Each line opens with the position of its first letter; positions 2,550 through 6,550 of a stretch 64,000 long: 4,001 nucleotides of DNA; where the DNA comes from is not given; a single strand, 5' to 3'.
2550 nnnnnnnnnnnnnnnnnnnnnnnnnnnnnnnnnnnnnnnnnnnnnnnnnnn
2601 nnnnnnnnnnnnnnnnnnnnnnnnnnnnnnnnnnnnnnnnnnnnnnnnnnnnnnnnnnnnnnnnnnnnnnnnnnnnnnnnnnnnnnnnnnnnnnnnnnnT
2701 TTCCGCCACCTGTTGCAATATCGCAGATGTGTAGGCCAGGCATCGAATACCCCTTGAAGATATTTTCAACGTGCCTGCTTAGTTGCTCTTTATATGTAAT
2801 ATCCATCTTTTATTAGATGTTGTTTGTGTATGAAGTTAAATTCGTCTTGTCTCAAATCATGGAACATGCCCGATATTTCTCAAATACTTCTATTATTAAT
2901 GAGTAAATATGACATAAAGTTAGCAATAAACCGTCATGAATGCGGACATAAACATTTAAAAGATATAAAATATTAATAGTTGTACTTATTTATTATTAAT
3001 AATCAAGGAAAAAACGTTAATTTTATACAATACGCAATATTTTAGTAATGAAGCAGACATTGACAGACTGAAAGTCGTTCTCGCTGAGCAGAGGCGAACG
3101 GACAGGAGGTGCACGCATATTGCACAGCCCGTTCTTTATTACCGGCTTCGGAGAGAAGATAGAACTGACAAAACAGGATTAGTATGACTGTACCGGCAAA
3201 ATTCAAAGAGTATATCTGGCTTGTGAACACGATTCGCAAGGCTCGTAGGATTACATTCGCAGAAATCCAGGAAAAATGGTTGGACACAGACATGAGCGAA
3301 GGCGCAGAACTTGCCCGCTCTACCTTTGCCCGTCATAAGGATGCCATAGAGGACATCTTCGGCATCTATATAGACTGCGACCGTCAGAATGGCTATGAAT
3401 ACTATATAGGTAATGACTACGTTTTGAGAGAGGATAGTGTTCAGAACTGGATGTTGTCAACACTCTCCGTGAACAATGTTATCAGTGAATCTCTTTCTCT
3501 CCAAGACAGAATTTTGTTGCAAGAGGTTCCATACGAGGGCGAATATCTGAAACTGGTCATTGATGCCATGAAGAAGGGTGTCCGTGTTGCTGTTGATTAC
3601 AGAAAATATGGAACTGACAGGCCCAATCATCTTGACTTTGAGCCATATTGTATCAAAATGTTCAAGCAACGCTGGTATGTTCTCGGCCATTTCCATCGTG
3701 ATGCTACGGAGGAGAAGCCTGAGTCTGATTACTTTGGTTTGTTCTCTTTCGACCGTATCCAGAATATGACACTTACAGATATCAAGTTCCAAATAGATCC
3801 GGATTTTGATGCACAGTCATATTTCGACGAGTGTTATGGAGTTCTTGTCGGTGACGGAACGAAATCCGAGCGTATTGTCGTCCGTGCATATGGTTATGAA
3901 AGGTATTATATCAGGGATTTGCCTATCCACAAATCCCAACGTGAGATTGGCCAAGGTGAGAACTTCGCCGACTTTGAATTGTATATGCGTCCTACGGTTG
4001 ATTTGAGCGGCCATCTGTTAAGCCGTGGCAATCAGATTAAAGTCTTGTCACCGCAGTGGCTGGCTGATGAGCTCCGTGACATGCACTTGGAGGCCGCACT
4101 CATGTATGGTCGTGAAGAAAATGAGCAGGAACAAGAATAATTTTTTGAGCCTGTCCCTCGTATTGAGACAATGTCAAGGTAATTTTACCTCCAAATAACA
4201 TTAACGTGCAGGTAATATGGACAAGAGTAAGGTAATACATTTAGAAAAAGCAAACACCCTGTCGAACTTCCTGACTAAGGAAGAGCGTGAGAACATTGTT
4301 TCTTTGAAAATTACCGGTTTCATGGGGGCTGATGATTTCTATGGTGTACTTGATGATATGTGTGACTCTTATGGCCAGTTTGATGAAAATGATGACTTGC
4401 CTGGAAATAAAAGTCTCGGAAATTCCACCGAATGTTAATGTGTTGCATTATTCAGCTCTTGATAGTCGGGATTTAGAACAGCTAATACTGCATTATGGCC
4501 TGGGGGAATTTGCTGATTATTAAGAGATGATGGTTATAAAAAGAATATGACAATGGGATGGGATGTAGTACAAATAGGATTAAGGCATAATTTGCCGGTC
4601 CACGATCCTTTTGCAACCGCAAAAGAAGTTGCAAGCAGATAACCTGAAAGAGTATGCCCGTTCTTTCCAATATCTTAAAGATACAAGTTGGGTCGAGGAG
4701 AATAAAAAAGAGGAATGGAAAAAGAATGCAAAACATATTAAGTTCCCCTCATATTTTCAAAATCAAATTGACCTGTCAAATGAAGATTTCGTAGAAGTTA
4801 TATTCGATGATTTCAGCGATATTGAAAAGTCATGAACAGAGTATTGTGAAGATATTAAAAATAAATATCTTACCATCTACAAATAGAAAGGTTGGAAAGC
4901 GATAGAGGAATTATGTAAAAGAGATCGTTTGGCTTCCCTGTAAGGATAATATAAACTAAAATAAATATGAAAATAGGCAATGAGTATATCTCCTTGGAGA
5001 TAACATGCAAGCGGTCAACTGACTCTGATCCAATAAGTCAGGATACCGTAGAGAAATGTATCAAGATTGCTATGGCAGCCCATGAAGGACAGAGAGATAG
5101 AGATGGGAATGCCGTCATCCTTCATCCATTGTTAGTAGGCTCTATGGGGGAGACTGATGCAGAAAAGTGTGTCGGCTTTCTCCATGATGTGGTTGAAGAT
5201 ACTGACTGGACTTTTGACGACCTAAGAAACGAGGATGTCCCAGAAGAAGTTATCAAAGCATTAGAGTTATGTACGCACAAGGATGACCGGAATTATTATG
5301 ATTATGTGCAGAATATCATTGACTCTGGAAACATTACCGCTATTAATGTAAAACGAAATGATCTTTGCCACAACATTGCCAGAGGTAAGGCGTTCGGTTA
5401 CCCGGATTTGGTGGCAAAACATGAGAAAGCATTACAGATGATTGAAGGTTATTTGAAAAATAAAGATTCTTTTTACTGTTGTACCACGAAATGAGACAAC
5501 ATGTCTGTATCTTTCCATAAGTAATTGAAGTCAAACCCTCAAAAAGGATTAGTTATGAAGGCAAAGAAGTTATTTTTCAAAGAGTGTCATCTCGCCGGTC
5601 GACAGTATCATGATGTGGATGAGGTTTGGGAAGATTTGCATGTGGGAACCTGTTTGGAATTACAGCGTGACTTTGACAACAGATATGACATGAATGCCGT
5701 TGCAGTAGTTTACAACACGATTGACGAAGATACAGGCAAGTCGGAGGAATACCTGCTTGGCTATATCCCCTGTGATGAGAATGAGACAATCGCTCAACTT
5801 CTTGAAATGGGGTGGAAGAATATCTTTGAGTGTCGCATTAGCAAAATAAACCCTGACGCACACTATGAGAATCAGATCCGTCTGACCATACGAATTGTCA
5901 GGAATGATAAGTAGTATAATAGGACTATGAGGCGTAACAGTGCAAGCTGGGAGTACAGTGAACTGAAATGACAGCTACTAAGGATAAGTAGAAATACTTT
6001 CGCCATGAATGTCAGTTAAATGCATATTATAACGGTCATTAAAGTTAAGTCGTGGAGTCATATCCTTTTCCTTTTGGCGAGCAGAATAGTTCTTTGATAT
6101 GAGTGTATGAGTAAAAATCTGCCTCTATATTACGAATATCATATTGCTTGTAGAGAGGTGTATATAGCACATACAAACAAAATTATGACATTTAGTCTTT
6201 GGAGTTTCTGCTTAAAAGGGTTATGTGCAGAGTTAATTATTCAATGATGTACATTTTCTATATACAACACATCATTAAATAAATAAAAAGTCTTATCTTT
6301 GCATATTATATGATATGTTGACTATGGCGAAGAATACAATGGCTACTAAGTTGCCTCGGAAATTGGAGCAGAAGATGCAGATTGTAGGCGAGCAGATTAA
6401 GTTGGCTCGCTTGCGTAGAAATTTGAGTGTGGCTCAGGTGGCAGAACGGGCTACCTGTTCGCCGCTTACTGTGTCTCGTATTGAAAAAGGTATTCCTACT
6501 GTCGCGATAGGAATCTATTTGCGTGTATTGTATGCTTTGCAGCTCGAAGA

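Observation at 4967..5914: Small alarmone hydrolase (HD) gene immediately followed by a stand-alone HIRAN-domain gene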

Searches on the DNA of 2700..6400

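Call 99: search_rna_families(source=window, start=2700, end=6400, threshold=evalue, max_evalue=1)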
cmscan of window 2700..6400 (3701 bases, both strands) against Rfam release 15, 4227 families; matches with E-value up to 1: 1.
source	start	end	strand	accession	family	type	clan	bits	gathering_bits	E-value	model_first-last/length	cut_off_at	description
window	4646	4713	+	RF00736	mir-320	Gene; miRNA;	-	22.1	55.5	0.11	1-76/76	no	mir-320 microRNA precursor family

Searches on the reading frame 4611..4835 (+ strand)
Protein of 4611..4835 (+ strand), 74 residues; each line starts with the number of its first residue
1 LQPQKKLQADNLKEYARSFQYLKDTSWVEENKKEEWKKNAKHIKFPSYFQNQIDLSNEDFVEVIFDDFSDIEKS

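Call 3: search_protein_families(library=pfam, proteins=[window:4611-4835:+], max_evalue=0.1)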
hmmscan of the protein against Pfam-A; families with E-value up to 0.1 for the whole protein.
window:4611-4835:+ (74 aa): 1 family
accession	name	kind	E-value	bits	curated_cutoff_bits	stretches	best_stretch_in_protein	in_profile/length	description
PF13072.11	MciZ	-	0.065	13.4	22.2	1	11-24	22-35/37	Mother cell inhibitor of FtsZ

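Call 4: search_protein_families(library=ncbifam, proteins=[window:4611-4835:+], max_evalue=0.1)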
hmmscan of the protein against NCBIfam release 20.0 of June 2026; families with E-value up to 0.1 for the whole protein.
window:4611-4835:+ (74 aa): 0 families

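Call 5: search_protein_families(library=padloc, proteins=[window:4611-4835:+], max_evalue=0.1)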
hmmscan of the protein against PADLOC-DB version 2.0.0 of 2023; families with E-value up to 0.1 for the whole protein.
window:4611-4835:+ (74 aa): 0 families
